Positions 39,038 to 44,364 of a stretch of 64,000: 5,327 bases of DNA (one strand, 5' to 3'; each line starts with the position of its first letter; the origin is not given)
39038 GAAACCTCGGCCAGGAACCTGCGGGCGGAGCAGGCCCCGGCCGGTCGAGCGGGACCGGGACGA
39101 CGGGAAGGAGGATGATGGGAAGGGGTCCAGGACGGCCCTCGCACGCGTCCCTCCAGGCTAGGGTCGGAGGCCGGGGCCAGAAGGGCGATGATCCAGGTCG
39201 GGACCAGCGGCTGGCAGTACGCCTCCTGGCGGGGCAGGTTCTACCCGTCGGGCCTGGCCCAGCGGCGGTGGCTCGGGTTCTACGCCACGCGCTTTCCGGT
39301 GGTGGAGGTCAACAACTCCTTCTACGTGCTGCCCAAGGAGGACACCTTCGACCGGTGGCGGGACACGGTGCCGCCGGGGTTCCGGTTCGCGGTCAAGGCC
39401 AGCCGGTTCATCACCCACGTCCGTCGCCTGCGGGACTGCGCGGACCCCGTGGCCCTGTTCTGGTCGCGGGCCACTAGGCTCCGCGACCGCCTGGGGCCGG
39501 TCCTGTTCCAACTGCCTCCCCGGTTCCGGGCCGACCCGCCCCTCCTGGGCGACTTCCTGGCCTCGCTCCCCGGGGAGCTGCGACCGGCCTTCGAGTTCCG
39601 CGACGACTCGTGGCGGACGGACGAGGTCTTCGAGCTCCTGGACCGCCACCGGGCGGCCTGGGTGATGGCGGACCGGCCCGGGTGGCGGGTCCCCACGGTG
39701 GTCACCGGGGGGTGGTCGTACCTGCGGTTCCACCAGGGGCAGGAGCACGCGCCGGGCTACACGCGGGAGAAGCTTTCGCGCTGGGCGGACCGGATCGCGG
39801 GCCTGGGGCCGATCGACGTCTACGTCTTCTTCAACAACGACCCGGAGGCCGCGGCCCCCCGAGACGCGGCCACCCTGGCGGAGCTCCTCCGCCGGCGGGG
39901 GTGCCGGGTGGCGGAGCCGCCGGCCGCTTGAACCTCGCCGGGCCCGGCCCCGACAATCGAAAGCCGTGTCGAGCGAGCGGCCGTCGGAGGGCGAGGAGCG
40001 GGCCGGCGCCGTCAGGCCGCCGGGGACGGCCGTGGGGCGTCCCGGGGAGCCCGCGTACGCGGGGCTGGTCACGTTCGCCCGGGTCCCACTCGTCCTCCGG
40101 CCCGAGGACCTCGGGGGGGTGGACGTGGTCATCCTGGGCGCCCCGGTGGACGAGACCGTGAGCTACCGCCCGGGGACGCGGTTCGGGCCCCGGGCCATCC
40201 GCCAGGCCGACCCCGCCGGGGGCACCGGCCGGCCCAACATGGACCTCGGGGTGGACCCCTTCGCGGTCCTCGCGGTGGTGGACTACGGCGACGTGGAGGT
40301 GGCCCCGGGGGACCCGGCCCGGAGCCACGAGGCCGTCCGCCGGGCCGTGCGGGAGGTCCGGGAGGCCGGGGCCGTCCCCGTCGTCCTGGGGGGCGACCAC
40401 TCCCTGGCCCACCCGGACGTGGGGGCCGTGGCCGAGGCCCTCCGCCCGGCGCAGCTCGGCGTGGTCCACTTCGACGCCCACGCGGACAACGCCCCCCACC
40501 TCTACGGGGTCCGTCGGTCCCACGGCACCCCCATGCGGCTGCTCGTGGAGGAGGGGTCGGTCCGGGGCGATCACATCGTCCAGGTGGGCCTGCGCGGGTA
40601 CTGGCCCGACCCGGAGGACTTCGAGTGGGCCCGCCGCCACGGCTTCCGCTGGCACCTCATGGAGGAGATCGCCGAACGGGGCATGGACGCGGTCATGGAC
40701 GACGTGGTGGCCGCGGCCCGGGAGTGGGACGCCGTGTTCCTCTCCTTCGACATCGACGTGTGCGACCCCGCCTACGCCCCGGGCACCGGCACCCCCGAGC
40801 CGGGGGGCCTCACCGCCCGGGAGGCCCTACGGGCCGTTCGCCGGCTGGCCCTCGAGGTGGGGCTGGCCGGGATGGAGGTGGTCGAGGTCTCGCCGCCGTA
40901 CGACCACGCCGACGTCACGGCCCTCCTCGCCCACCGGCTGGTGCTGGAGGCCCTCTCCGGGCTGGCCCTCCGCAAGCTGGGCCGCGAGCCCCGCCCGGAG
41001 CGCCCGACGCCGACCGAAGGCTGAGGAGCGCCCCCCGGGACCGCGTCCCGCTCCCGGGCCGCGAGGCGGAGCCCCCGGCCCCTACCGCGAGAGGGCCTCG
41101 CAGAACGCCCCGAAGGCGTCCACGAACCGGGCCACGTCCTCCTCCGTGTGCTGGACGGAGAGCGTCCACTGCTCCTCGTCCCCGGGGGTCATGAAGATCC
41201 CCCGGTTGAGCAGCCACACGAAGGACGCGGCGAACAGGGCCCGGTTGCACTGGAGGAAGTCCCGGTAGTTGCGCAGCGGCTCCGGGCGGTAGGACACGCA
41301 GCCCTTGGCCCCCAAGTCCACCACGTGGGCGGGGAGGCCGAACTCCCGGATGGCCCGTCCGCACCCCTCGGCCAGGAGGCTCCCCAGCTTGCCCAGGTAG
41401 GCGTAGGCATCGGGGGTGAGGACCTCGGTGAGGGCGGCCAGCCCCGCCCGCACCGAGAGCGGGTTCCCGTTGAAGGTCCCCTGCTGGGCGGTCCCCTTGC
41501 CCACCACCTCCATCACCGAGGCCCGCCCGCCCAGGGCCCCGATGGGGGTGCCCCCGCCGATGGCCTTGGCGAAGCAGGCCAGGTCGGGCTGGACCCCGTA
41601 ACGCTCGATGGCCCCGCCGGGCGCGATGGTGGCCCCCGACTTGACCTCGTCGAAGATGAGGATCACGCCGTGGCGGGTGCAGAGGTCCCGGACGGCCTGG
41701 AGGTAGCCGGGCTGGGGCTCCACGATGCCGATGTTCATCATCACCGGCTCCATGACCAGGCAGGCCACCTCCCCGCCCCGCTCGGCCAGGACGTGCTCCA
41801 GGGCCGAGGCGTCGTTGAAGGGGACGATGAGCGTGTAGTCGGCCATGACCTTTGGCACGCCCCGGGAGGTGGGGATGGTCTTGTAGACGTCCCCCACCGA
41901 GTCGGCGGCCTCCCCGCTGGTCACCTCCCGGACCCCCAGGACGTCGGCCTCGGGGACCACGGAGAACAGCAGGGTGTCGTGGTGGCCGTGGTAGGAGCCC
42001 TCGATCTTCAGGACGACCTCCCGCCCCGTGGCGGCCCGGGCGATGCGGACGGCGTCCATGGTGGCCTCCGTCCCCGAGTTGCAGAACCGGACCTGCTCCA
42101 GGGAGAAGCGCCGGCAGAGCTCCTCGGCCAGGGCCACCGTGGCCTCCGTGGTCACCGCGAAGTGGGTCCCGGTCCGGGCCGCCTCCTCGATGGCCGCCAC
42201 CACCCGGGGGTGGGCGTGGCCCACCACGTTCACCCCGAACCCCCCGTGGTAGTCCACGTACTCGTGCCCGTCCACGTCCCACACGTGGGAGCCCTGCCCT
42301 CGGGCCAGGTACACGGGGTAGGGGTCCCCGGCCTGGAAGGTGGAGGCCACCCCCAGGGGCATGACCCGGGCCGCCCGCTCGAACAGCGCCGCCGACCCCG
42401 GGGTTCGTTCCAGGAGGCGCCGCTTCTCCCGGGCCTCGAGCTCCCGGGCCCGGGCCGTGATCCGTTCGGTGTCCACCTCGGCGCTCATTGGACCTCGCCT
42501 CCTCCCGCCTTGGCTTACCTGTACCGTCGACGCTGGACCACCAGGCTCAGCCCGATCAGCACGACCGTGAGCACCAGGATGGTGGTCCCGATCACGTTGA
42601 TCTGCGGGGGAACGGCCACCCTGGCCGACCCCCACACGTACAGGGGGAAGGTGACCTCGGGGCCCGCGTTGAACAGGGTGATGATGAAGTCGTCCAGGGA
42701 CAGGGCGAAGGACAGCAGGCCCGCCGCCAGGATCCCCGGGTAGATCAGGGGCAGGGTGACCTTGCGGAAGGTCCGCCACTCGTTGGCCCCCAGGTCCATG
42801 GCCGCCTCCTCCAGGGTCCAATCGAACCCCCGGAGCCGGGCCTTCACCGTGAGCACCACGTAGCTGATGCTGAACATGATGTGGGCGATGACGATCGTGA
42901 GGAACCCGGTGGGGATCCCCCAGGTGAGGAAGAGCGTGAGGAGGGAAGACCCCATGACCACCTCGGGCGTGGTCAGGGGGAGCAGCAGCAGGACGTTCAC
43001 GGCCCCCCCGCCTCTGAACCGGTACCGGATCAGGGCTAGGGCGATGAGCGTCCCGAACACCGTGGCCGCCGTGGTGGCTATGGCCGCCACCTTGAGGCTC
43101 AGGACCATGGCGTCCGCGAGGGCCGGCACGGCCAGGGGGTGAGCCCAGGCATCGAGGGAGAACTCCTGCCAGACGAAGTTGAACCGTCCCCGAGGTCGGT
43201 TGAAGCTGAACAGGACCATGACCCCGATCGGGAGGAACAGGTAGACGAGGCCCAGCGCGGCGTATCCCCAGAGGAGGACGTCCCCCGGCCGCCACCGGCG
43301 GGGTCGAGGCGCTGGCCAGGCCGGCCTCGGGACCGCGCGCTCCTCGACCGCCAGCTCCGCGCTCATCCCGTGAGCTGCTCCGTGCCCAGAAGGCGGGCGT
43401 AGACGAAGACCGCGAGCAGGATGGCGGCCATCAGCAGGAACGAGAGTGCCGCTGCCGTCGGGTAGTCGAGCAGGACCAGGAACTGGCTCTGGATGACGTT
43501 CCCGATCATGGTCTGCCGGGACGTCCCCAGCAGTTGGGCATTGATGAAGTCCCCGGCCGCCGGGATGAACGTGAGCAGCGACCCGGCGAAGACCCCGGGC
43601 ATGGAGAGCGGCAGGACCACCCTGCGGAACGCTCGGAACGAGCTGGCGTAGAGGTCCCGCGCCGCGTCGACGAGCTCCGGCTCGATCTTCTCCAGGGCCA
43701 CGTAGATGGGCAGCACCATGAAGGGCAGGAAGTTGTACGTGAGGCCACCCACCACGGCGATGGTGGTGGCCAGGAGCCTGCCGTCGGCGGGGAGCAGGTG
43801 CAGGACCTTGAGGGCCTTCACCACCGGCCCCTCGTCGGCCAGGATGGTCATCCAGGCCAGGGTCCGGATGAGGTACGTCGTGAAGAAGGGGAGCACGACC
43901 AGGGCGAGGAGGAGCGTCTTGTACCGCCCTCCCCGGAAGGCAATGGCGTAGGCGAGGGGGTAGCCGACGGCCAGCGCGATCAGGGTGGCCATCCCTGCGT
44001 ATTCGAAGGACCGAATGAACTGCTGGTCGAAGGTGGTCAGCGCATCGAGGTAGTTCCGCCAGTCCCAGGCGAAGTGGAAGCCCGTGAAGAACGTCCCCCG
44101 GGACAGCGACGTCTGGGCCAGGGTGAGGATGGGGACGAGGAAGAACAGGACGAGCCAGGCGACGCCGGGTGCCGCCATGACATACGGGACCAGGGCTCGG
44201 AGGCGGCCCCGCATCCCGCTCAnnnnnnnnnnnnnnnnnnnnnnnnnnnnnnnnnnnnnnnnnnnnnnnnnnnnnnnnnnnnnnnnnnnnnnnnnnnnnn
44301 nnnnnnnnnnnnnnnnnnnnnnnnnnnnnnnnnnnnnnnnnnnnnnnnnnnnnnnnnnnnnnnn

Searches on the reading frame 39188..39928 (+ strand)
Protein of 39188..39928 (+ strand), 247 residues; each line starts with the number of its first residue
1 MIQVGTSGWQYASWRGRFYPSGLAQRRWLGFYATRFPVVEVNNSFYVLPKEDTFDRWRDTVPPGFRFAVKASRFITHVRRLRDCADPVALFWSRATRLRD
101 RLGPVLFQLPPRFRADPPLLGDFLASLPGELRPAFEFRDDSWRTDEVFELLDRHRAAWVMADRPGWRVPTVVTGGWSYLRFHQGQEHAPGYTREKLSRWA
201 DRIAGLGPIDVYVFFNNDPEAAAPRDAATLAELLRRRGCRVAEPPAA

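Call 77: search_protein_families(library=pfam, proteins=[window:39188-39928:+], max_evalue=0.0001)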
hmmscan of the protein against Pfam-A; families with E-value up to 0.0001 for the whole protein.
window:39188-39928:+ (247 aa): 1 family
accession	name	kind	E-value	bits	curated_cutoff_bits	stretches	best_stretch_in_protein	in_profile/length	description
PF01904.24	DUF72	-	3.4e-69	233.6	25.3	1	19-233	1-217/217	Protein of unknown function DUF72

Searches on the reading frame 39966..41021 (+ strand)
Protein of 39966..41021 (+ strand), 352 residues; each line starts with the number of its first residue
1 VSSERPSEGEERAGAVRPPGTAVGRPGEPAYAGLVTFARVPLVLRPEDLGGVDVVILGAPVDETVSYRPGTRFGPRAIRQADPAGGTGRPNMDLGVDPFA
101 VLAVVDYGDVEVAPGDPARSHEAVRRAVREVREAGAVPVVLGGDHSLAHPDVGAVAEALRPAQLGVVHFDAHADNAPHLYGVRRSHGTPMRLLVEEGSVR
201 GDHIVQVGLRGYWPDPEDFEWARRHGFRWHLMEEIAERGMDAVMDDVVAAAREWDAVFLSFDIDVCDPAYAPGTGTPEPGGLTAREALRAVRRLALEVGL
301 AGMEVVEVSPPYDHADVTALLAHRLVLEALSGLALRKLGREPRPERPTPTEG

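Call 77: search_protein_families(library=pfam, proteins=[window:39966-41021:+], max_evalue=0.0001)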
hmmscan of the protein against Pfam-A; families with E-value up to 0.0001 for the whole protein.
window:39966-41021:+ (352 aa): 1 family
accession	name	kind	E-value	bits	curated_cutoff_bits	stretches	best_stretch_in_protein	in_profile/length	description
PF00491.26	Arginase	-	4.9e-90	302.2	22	1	53-329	2-277/280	Arginase family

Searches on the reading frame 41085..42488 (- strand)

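Call 57: search_protein_families(library=ncbifam, proteins=[window:41085-42488:-], max_evalue=1e-10)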
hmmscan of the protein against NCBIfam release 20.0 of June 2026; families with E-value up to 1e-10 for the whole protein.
window:41085-42488:- (468 aa): 68 families (the best 25 are shown)
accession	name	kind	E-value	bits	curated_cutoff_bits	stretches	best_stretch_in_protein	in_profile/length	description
NF000818.0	PRK00062.1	subfamily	1.2e-120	403.2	398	1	31-466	5-427/429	glutamate-1-semialdehyde 2,1-aminomutase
TIGR00713.1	hemL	equivalog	2.4e-116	388.8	527.3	1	32-459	2-416/423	glutamate-1-semialdehyde 2,1-aminomutase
NF041362.1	GntE_guanitoxin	equivalog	5.3e-109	364.6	525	1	28-454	4-424/426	guanitoxin biosynthesis PLP-dependent transaminase GntE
NF009055.0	PRK12389.1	equivalog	4.9e-101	338.4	637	1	32-464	6-426/431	glutamate-1-semialdehyde 2,1-aminomutase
NF005453.0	PRK07046.1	subfamily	7.1e-82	275.4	425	1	11-466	9-451/453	transaminase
NF001864.0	PRK00615.1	equivalog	1.5e-76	257.7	706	1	33-453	8-416/433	glutamate-1-semialdehyde aminotransferase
NF004856.0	PRK06209.1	equivalog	2.9e-64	217.2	486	2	204-461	161-411/450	glutamate-1-semialdehyde 2,1-aminomutase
NF002874.0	PRK03244.1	equivalog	8.6e-56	189.4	457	2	220-374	166-317/399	acetylornithine transaminase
TIGR00707.1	argD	subfamily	1.6e-54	185.2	410.05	2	222-372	155-302/381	acetylornithine/succinylornithine family transaminase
NF004426.0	PRK05769.1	equivalog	7.9e-53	179.8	552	2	47-169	28-154/441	acetyl ornithine aminotransferase family protein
NF005993.0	PRK08117.1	subfamily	1e-52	179.2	574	1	59-356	27-323/433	aspartate aminotransferase family protein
NF004714.0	PRK06058.1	subfamily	7.6e-49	166.6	639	1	20-361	9-344/447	4-aminobutyrate--2-oxoglutarate transaminase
NF003468.0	PRK05093.1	subfamily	1e-47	162.8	522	2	221-362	169-307/405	acetylornithine/succinyldiaminopimelate transaminase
NF049976.1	AmadipTransam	equivalog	4.3e-47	161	650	1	57-356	14-306/416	2-aminoadipate transaminase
TIGR00700.1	GABAtrnsam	equivalog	1.7e-46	158.7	506.65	1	57-355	15-312/420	4-aminobutyrate--2-oxoglutarate transaminase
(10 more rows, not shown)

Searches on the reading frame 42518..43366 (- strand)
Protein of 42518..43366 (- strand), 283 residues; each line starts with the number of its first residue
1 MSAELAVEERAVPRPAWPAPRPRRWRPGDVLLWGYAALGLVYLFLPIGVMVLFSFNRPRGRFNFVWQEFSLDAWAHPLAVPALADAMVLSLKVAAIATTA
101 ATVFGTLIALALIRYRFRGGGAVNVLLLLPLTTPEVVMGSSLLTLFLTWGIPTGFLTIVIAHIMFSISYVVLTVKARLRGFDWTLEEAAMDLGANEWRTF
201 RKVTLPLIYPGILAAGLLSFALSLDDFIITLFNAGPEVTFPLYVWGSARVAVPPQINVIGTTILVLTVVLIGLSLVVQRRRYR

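Call 77: search_protein_families(library=pfam, proteins=[window:42518-43366:-], max_evalue=0.0001)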
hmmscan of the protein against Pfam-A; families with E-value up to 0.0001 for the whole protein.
window:42518-43366:- (283 aa): 1 family
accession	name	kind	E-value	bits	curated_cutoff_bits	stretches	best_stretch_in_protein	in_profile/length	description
PF00528.27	BPD_transp_1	-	1.5e-13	51.3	26.4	1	102-275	2-171/184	Binding-protein-dependent transport system inner membrane component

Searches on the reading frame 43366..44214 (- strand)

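Call 77: search_protein_families(library=pfam, proteins=[window:43366-44214:-], max_evalue=0.0001)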
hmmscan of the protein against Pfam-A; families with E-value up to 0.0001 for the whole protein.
window:43366-44214:- (283 aa): 1 family
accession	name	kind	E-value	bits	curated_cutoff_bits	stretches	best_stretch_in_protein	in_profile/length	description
PF00528.27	BPD_transp_1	-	2.2e-11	44.2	26.4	1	84-273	1-176/184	Binding-protein-dependent transport system inner membrane component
